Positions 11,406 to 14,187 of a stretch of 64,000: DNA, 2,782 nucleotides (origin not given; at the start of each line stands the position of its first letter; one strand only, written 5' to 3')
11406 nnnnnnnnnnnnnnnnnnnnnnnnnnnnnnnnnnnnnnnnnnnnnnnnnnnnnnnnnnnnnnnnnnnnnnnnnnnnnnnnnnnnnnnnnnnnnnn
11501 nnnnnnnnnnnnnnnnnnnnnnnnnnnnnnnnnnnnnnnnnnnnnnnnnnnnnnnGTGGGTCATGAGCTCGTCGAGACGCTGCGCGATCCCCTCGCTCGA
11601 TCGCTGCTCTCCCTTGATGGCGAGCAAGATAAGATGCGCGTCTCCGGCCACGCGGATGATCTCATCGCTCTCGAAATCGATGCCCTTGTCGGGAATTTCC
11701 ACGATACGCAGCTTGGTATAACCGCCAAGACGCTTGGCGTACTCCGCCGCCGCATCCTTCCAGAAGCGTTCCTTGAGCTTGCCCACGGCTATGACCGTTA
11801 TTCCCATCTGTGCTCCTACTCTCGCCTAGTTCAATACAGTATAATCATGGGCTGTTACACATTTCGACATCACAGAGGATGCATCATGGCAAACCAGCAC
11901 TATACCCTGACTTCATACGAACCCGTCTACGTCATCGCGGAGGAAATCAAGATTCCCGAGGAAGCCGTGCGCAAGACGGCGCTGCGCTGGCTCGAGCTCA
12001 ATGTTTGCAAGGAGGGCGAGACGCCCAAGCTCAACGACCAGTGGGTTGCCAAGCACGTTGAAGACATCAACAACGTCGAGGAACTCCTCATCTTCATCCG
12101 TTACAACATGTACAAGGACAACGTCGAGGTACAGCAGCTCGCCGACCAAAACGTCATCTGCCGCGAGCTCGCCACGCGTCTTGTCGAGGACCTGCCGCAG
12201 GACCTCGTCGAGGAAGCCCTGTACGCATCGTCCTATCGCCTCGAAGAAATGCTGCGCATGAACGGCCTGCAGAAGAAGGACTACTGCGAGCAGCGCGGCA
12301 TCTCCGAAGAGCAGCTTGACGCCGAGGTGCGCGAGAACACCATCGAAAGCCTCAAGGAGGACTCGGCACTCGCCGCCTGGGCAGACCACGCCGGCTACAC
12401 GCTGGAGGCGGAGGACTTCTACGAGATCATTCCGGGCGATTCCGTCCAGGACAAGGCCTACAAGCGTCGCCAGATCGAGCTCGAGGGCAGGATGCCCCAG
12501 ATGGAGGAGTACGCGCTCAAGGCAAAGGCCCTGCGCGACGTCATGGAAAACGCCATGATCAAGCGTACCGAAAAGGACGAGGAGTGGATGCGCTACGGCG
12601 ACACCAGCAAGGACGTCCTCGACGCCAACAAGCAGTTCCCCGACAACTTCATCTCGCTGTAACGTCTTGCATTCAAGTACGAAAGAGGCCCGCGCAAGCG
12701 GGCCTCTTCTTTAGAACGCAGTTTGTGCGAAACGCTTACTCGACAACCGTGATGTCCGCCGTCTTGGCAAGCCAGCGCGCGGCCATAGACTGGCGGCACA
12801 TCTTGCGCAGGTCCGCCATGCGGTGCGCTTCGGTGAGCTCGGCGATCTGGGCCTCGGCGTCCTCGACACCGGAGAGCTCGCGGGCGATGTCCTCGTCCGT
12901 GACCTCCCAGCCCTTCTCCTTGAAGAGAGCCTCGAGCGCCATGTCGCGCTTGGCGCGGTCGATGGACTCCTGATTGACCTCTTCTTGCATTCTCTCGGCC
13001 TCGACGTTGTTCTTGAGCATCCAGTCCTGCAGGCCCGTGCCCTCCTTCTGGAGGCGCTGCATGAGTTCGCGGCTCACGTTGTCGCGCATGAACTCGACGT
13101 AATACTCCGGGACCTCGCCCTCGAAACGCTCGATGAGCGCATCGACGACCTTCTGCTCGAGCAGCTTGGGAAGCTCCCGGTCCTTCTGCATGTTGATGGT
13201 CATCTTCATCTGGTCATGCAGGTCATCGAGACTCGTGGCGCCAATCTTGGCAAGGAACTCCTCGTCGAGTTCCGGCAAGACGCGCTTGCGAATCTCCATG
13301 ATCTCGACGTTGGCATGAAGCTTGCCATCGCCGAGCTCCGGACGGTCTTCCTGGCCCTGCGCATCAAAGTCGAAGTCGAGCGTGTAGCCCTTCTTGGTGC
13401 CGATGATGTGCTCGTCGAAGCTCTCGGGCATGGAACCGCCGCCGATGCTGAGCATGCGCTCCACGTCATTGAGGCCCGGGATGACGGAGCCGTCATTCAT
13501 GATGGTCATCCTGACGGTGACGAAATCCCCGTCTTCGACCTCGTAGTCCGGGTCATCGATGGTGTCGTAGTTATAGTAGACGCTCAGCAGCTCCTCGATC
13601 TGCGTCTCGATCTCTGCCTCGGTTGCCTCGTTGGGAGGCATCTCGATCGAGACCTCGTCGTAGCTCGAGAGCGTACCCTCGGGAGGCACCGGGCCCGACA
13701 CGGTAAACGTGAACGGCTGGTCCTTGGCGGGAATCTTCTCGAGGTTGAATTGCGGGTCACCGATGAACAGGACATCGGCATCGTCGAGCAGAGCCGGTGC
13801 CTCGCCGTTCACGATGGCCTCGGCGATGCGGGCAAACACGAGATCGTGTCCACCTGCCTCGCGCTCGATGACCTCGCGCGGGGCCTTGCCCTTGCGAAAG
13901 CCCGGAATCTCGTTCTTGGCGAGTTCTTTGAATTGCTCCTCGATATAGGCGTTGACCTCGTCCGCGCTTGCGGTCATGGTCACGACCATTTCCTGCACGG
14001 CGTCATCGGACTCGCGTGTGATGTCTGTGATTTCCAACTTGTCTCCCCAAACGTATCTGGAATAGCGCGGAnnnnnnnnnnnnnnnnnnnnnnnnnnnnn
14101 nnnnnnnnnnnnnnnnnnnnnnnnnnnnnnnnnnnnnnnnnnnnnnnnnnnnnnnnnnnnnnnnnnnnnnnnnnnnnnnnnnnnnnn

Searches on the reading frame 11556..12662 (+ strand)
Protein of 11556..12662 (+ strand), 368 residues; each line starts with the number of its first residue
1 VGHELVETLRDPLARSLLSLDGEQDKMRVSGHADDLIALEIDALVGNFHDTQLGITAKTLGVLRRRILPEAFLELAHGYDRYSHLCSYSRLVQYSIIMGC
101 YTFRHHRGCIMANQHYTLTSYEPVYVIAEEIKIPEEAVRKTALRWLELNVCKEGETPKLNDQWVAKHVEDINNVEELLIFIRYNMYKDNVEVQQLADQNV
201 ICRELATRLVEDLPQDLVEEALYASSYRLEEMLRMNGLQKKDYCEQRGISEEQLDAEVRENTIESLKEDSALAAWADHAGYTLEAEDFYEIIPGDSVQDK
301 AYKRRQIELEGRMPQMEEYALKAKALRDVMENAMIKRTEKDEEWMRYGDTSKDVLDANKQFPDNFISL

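Call 61: search_protein_families(library=pfam, proteins=[window:11556-12662:+], max_evalue=0.001)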
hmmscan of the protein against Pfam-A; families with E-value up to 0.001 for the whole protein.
window:11556-12662:+ (368 aa): 1 family
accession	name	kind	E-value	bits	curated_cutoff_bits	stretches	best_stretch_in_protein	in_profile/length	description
PF05698.19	Trigger_C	-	3.7e-05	24.3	22.7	1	174-287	2-115/162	Bacterial trigger factor protein (TF) C-terminus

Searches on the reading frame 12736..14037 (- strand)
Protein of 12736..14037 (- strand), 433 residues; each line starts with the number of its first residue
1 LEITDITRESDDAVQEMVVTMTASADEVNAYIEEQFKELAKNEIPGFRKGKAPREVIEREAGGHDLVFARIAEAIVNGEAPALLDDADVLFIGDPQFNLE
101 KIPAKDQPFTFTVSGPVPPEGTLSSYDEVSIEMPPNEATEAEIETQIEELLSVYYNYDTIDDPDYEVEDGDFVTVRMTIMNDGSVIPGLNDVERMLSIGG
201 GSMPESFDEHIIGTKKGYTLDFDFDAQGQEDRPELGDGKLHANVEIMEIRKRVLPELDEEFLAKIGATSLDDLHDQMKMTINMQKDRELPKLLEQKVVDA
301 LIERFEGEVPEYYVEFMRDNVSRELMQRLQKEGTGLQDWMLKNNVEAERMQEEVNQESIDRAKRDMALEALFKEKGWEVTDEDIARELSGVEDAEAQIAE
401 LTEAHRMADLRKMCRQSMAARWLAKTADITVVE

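Call 61: search_protein_families(library=pfam, proteins=[window:12736-14037:-], max_evalue=0.001)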
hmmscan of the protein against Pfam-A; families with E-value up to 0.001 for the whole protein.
window:12736-14037:- (433 aa): 2 families
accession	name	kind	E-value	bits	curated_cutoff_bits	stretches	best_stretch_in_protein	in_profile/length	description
PF05697.18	Trigger_N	-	5.7e-26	92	22.2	1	15-150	11-144/144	Bacterial trigger factor protein (TF)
PF05698.19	Trigger_C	-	2e-12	47.9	22.7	1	269-389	1-121/162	Bacterial trigger factor protein (TF) C-terminus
